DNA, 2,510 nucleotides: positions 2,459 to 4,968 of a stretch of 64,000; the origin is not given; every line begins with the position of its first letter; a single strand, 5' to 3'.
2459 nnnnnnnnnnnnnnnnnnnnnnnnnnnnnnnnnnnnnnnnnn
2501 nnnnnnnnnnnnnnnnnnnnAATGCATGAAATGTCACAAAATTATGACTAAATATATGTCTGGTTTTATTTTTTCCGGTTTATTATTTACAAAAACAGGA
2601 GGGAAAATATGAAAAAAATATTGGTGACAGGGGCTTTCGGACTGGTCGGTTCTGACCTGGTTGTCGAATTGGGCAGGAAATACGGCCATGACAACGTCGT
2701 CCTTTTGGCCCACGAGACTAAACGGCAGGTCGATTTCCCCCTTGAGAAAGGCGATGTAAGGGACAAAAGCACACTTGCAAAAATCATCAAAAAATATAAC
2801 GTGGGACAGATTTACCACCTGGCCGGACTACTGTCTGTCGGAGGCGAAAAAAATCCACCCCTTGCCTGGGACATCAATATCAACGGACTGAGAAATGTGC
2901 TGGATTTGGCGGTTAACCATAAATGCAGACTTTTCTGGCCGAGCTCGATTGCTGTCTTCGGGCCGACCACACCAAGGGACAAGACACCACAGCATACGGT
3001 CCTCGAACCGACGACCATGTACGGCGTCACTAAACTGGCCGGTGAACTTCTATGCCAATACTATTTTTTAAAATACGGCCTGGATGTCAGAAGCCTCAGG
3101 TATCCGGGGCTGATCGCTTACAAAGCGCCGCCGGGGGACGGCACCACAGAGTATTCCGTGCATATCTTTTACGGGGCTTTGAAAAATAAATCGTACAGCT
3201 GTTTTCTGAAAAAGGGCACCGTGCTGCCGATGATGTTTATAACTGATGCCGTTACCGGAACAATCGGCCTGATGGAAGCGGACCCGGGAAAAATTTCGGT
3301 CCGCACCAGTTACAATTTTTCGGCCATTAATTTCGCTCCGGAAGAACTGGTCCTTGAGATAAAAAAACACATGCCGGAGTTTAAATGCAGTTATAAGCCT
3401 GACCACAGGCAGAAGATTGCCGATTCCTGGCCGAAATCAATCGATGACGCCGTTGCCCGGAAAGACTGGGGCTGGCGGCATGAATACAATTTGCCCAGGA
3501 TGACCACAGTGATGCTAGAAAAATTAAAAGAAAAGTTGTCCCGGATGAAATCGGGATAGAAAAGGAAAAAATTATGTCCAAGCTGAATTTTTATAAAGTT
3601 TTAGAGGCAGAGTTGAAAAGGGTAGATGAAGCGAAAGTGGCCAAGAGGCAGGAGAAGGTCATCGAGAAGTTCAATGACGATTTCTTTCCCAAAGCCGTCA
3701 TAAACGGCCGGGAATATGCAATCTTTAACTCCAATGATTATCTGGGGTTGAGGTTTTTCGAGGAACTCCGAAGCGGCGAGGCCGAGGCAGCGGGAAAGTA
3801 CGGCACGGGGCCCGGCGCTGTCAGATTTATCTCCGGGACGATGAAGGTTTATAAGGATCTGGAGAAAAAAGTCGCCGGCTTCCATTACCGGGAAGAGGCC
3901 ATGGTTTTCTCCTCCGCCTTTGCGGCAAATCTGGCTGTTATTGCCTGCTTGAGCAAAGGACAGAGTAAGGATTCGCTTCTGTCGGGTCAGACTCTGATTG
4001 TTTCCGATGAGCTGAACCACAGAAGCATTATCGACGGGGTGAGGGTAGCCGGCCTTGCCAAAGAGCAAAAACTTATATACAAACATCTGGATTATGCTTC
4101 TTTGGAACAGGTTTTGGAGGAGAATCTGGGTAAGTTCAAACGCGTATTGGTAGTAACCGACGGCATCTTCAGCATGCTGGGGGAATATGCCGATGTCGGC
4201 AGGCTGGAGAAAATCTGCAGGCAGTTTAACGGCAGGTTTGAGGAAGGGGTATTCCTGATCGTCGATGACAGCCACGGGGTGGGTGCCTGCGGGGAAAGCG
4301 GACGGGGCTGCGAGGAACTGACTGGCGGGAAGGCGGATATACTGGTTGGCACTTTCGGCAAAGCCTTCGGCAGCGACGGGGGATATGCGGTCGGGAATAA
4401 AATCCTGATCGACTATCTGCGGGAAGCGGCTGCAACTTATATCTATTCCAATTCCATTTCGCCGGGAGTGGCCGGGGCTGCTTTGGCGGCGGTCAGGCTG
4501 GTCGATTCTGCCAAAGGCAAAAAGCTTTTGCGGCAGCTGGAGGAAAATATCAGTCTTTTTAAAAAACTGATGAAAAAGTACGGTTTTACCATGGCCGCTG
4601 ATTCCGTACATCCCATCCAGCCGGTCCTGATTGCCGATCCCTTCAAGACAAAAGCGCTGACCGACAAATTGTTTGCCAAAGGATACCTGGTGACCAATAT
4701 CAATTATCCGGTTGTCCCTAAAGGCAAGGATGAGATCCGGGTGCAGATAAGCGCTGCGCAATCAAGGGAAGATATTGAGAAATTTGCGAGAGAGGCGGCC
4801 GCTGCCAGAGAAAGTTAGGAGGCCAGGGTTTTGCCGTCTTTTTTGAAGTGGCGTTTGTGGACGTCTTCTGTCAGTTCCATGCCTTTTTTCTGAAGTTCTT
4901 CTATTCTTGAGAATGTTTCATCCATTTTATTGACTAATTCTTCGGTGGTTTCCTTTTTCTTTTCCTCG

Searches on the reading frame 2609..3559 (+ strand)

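Call 58: search_protein_families(library=pfam, proteins=[window:2609-3559:+], max_evalue=0.00001)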
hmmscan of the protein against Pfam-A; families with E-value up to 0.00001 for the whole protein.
window:2609-3559:+ (316 aa): 6 families
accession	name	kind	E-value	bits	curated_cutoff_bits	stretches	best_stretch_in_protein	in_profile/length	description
PF01370.27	Epimerase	-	1.2e-29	103.8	20.9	1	4-224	1-227/240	NAD dependent epimerase/dehydratase family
PF16363.11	GDP_Man_Dehyd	-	2.1e-20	73.9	27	1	5-164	1-179/332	GDP-mannose 4,6 dehydratase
PF04321.23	RmlD_sub_bind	-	2.2e-13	50.4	27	1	3-150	2-137/287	RmlD substrate binding domain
PF01073.25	3Beta_HSD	-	1.7e-09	37.6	22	1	5-121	1-124/280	3-beta hydroxysteroid dehydrogenase/isomerase family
PF02719.21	Polysacc_synt_2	-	2.1e-09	37.4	20.2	1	4-152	1-152/293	Polysaccharide biosynthesis protein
PF07993.18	NAD_binding_4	-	1.9e-07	30.9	20.1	0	64-203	88-242/258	Male sterility protein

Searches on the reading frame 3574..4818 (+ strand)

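Call 58: search_protein_families(library=pfam, proteins=[window:3574-4818:+], max_evalue=0.00001)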
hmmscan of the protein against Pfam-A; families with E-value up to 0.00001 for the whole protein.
window:3574-4818:+ (414 aa): 1 family
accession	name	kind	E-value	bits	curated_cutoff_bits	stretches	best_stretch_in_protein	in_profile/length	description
PF00155.27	Aminotran_1_2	-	6.1e-40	137.9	19.7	1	51-406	6-359/361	Aminotransferase class I and II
